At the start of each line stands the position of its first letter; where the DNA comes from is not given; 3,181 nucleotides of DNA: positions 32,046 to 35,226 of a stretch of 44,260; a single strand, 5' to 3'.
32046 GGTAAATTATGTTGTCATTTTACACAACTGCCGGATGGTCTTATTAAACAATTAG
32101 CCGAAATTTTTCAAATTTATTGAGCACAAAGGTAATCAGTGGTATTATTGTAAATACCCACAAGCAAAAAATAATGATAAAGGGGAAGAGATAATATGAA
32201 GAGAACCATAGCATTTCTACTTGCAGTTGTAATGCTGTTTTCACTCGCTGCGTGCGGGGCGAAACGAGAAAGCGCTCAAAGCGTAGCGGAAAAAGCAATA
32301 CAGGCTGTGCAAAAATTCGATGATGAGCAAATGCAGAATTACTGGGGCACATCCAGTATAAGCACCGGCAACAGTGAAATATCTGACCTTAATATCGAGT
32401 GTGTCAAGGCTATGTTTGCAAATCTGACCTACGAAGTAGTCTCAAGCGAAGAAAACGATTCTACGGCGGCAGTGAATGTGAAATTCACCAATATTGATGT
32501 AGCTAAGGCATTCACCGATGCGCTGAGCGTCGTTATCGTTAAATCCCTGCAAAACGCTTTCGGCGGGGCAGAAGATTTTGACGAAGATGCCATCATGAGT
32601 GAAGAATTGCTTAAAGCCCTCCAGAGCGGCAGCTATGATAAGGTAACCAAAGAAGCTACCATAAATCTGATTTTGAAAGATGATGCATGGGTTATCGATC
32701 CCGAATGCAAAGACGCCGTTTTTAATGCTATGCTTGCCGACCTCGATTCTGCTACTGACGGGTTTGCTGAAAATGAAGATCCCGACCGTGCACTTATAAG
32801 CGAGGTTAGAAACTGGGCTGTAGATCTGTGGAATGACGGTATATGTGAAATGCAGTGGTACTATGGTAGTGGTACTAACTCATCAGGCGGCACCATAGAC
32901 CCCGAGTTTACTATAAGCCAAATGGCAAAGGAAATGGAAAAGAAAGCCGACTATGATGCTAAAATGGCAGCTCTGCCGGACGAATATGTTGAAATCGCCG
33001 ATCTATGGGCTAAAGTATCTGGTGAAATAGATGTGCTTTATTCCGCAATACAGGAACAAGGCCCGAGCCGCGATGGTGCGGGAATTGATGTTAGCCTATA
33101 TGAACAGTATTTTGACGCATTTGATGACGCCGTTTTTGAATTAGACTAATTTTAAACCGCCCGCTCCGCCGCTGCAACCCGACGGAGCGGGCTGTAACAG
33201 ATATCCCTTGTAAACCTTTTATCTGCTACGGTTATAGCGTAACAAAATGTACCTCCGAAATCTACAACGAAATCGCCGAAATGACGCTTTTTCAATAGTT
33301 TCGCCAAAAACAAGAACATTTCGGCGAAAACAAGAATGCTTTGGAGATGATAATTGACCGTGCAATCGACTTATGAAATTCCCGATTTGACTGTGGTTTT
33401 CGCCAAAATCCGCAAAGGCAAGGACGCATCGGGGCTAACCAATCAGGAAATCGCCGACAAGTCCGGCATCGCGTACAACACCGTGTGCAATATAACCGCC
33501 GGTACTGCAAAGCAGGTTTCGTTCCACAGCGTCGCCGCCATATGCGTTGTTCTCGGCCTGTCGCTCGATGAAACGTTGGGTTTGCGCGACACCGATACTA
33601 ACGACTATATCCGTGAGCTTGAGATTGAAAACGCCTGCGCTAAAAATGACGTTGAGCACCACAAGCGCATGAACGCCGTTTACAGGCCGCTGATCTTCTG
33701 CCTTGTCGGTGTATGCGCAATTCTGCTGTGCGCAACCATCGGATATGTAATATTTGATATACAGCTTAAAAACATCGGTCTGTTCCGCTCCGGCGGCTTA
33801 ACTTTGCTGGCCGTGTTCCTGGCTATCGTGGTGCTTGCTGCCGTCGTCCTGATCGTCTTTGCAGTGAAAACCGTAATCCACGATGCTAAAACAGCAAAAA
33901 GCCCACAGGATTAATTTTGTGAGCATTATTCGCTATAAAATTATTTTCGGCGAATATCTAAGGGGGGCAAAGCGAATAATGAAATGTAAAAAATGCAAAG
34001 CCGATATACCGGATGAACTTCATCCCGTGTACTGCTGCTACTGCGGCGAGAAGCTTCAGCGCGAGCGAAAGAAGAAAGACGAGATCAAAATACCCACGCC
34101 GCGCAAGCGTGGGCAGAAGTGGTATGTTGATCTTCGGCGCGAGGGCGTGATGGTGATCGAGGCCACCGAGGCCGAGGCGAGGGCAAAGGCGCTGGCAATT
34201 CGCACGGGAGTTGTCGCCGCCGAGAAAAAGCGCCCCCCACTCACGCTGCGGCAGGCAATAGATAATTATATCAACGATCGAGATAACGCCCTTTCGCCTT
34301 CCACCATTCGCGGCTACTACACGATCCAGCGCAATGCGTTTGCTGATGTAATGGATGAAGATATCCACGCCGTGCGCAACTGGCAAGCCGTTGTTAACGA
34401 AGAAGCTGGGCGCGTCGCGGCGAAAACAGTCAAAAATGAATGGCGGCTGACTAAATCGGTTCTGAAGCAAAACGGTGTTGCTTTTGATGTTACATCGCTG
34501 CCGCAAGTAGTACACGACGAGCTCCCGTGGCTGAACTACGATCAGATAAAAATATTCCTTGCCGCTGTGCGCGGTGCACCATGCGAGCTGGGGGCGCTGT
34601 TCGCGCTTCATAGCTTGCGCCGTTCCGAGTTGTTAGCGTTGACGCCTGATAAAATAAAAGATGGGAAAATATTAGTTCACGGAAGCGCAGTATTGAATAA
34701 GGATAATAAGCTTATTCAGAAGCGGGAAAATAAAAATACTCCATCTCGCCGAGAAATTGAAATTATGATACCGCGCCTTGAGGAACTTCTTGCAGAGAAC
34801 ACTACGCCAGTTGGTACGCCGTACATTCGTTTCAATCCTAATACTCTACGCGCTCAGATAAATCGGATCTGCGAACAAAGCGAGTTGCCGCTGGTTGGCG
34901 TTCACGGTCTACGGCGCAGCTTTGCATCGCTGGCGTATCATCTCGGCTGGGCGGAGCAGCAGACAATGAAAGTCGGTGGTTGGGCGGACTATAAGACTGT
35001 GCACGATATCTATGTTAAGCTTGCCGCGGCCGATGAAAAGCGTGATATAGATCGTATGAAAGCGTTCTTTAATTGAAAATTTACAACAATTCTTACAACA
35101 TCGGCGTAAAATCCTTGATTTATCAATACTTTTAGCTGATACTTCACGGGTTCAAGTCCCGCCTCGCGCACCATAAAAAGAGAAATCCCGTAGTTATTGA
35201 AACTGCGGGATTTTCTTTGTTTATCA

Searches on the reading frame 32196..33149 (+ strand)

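Call 8: search_protein_families(library=ncbifam, max_evalue=0.1, proteins=[window:32196-33149:+])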
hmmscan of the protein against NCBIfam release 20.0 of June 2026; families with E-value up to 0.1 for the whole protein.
window:32196-33149:+ (317 aa): 9 families
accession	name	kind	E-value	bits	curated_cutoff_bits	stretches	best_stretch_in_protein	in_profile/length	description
NF058588.1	NdoPepInhIseA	equivalog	0.0017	18.4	200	1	1-108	1-106/181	DL-endopeptidase inhibitor IseA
NF058647.1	lipo_LytA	equivalog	0.0057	16.9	110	1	1-39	1-37/107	acidic lipoprotein LytA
NF050142.1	PG1828_fam_lipo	equivalog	0.026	15.2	50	1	1-36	1-39/59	PG1828 family lipoprotein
NF047847.2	SS_mature_LptM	equivalog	0.044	13.9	27.7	1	1-23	1-23/31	LPS translocon maturation chaperone LptM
NF041193.1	lipo_SP0191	subfamily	0.049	13.6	75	1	1-40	1-38/190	SP0191 family lipoprotein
NF000153.1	linco_LnuAN2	exception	0.071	12.9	340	0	209-315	24-126/170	lincosamide nucleotidyltransferase Lnu(AN2)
NF045774.1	cytochro_C551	exception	0.075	13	118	0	1-46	1-45/110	cytochrome c551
TIGR03042.1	PS_II_psbQ_bact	equivalog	0.086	12.7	106.9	0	1-41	1-41/142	photosystem II protein PsbQ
NF047408.1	SA0632_fam_LP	equivalog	0.09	12.4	70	0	1-40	1-36/68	SA0632 family lipoprotein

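Call 9: search_protein_families(library=padloc, max_evalue=0.1, proteins=[window:32196-33149:+])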
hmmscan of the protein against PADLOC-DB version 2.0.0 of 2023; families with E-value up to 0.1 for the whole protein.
window:32196-33149:+ (317 aa): 0 families

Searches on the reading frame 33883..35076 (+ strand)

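Call 8: search_protein_families(library=ncbifam, max_evalue=0.1, proteins=[window:33883-35076:+])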
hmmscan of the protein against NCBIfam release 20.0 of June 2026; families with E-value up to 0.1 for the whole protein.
window:33883-35076:+ (397 aa): 4 families
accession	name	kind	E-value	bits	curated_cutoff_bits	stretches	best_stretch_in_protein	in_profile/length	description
NF040815.2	recomb_XerA_Arch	equivalog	1.4e-06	28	220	1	135-384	10-258/263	site-specific tyrosine recombinase/integron integrase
NF003462.0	PRK05084.1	equivalog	0.0046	15.7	267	0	319-393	285-357/360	tyrosine recombinase XerS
NF052674.1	SAXB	equivalog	0.019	15.4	95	1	168-197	40-69/111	SoxAX-binding protein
NF001646.0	PRK00420.1-3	equivalog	0.076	13.3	117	1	19-70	6-60/117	hypothetical protein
